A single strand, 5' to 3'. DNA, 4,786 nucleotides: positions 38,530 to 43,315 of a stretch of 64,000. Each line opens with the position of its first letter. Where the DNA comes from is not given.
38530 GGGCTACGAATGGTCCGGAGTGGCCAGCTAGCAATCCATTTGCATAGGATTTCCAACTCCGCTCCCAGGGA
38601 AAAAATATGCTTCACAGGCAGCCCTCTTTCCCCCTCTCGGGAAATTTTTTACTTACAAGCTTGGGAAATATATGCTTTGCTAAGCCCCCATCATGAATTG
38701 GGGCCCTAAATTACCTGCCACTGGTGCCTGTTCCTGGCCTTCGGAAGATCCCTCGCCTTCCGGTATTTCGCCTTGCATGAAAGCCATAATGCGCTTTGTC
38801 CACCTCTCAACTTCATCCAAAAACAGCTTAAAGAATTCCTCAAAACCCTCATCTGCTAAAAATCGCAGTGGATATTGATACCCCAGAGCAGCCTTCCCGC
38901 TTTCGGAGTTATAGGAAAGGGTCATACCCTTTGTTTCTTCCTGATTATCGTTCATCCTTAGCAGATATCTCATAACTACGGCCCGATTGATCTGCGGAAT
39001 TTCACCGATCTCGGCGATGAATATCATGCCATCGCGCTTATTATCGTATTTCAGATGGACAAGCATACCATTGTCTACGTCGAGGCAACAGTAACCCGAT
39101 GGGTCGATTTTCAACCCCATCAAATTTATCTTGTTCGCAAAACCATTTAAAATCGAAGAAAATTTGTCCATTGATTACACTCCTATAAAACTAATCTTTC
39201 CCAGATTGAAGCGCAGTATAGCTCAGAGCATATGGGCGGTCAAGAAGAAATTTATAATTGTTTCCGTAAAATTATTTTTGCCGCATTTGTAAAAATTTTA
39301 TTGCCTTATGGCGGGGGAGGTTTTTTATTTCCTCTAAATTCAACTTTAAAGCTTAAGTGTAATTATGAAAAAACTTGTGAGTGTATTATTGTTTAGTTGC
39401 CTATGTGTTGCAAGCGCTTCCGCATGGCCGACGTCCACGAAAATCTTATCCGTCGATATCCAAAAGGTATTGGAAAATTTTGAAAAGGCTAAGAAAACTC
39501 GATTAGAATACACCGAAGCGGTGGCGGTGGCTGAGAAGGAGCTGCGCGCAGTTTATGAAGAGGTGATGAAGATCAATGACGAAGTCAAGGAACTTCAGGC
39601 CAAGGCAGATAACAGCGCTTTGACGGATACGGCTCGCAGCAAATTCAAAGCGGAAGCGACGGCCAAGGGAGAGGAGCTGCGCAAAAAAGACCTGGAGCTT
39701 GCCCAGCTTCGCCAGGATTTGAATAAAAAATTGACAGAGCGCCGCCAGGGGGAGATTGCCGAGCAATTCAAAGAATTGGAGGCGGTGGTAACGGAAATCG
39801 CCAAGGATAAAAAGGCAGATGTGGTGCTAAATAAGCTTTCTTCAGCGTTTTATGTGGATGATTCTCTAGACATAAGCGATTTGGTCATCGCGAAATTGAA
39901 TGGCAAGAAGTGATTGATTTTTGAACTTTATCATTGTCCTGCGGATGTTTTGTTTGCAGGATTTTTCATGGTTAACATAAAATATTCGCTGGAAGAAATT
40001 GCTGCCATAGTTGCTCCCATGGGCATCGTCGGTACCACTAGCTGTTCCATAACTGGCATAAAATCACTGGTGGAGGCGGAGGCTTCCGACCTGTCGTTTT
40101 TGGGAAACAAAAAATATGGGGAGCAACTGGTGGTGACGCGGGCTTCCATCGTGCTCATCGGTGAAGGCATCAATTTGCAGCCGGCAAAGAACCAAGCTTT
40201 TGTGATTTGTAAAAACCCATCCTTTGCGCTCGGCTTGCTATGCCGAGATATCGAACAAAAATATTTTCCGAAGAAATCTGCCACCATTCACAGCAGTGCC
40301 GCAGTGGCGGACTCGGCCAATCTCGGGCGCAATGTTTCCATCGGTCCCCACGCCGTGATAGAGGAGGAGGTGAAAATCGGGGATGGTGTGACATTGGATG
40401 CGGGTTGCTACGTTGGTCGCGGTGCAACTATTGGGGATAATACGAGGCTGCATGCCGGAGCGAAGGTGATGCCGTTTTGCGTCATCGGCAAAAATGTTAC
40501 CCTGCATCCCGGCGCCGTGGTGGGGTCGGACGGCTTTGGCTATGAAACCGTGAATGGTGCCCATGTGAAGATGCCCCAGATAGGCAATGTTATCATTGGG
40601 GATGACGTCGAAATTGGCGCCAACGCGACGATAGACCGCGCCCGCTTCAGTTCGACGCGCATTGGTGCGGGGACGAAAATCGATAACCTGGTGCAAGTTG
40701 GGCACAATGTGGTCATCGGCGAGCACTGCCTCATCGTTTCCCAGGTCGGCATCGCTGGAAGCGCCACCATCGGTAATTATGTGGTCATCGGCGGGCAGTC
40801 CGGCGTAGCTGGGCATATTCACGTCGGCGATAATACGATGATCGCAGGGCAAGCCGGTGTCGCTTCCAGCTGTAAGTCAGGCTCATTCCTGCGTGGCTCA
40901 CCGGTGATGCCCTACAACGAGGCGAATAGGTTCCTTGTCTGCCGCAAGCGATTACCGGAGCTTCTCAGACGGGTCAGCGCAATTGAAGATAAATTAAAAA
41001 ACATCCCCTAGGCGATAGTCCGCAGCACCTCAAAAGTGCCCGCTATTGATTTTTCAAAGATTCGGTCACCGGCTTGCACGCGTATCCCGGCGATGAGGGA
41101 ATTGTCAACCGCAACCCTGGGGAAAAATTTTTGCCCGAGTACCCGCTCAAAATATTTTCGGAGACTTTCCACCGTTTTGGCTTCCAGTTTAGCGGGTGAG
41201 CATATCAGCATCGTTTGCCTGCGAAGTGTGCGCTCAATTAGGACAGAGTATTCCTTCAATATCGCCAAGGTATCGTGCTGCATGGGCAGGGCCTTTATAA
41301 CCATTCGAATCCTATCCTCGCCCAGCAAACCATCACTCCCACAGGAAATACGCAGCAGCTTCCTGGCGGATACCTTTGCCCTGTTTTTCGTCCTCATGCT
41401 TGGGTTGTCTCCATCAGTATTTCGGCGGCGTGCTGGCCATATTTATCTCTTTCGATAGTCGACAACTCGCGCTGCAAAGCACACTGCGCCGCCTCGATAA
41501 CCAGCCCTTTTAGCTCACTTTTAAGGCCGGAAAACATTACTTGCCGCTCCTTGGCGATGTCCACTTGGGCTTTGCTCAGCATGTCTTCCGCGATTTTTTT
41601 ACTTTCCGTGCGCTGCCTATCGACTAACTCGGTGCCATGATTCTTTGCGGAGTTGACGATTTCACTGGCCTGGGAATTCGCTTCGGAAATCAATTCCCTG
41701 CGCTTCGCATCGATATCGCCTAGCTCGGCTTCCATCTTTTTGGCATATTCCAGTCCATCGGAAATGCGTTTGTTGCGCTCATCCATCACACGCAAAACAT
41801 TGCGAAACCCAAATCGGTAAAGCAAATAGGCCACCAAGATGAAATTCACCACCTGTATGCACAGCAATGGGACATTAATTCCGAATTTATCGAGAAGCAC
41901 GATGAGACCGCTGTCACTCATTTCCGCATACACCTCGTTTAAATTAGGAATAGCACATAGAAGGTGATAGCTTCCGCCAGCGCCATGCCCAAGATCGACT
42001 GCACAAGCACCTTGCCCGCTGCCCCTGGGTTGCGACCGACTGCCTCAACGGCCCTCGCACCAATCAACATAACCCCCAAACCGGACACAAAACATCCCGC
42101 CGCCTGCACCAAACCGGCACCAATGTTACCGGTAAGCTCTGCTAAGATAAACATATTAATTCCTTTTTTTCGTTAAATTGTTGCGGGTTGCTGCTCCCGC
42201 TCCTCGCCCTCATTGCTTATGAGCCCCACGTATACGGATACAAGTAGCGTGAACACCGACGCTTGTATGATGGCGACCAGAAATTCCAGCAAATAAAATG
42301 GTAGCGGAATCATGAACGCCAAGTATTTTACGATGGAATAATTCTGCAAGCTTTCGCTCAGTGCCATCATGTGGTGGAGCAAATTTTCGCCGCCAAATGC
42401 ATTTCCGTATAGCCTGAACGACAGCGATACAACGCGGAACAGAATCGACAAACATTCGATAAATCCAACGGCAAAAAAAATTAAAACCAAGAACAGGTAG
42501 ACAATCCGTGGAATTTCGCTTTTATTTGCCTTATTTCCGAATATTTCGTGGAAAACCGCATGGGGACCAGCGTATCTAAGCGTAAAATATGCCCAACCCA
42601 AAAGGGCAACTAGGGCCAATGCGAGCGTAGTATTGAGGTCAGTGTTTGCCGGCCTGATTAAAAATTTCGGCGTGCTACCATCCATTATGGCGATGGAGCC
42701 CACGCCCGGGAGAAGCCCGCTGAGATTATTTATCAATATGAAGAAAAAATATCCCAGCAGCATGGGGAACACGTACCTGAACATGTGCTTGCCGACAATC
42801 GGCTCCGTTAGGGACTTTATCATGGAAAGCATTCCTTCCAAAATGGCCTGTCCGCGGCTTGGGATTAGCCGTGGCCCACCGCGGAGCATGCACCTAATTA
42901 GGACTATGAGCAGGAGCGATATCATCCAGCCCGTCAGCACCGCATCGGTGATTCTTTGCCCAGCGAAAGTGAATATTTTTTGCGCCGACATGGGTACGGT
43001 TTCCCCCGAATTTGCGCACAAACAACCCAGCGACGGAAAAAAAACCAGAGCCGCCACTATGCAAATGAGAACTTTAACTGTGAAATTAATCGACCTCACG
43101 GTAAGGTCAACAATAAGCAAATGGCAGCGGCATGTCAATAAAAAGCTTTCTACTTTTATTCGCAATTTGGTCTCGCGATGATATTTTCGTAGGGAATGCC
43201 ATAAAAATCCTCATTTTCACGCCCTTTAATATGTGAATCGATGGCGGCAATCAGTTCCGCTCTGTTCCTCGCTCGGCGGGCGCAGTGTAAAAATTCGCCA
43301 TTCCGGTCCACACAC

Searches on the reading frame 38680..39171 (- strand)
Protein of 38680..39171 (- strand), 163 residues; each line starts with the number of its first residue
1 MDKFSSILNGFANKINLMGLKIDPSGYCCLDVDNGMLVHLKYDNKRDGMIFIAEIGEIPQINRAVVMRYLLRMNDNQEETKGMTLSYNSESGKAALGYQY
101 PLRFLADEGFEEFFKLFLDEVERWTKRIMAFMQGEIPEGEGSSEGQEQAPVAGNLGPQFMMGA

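Call 45: search_protein_families(library=pfam, proteins=[window:38680-39171:-], max_evalue=0.001)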
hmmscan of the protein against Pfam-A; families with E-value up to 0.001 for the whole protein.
window:38680-39171:- (163 aa): 1 family
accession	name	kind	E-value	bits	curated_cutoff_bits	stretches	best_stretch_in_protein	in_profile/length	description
PF05932.18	CesT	-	9.7e-14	52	22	1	7-124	2-118/119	Tir chaperone protein (CesT) family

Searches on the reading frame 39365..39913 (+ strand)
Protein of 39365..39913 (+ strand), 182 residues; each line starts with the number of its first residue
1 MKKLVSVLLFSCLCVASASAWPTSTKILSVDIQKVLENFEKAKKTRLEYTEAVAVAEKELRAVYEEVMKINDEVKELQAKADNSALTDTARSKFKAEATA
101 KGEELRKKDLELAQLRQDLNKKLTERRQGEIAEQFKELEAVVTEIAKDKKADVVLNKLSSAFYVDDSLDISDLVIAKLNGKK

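Call 45: search_protein_families(library=pfam, proteins=[window:39365-39913:+], max_evalue=0.001)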
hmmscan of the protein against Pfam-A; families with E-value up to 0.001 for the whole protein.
window:39365-39913:+ (182 aa): 1 family
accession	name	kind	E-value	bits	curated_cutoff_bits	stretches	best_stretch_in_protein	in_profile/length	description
PF03938.19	OmpH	-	2e-17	64.2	32.4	1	26-178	1-141/141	Outer membrane protein (OmpH-like)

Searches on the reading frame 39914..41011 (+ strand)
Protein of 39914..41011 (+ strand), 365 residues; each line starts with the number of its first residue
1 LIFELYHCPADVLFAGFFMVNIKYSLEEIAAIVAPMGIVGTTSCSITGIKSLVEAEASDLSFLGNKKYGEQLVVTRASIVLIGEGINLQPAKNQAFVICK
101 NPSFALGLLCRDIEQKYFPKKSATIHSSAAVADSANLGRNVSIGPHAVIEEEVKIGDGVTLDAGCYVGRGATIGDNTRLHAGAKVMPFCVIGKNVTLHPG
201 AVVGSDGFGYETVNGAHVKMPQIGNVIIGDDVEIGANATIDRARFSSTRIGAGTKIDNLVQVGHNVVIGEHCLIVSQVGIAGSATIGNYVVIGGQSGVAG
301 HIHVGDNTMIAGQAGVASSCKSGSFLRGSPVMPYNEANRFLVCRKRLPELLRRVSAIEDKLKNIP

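Call 45: search_protein_families(library=pfam, proteins=[window:39914-41011:+], max_evalue=0.001)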
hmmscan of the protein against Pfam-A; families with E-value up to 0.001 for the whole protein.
window:39914-41011:+ (365 aa): 6 families
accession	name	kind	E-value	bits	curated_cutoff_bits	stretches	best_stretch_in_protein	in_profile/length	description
PF00132.30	Hexapep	-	1.3e-36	123.2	27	5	170-204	1-35/36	Bacterial transferase hexapeptide (six repeats)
PF25084.1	LbH_EIF2B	-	4.1e-15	56.1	54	1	115-202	20-104/105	EIF2B subunit epsilon LbH domain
PF04613.19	LpxD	-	2.5e-14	53.3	30.8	1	44-107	2-65/70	UDP-3-O-[3-hydroxymyristoyl] glucosamine N-acyltransferase, LpxD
PF14602.12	Hexapep_2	-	4.4e-09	36.4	27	0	138-168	5-33/34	Hexapeptide repeat of succinyl-transferase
PF25087.1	GMPPB_C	-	5.4e-05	23.3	39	1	130-206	6-80/110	GMPPB C-terminal domain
PF24894.1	Hexapep_GlmU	-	0.00015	22.3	23.3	0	123-176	41-86/104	GlmU-like, C-terminal hexapeptide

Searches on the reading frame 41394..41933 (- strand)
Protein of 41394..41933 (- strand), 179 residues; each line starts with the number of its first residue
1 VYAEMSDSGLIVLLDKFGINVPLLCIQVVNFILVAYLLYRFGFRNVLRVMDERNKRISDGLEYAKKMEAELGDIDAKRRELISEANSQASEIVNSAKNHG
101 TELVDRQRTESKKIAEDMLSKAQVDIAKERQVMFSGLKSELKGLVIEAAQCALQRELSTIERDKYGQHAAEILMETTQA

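Call 45: search_protein_families(library=pfam, proteins=[window:41394-41933:-], max_evalue=0.001)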
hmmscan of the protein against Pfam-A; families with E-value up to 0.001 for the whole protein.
window:41394-41933:- (179 aa): 1 family
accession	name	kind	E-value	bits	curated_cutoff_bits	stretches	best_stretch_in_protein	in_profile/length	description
PF00430.23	ATP-synt_B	-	1.8e-18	67.4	28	1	24-153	2-131/132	ATP synthase B/B' CF(0)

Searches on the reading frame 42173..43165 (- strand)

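Call 45: search_protein_families(library=pfam, proteins=[window:42173-43165:-], max_evalue=0.001)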
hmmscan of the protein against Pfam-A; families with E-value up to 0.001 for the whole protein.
window:42173-43165:- (330 aa): 1 family
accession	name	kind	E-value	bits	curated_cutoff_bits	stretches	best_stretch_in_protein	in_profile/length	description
PF00119.25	ATP-synt_A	-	6.5e-38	131.2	33.9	1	77-313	2-216/217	ATP synthase A chain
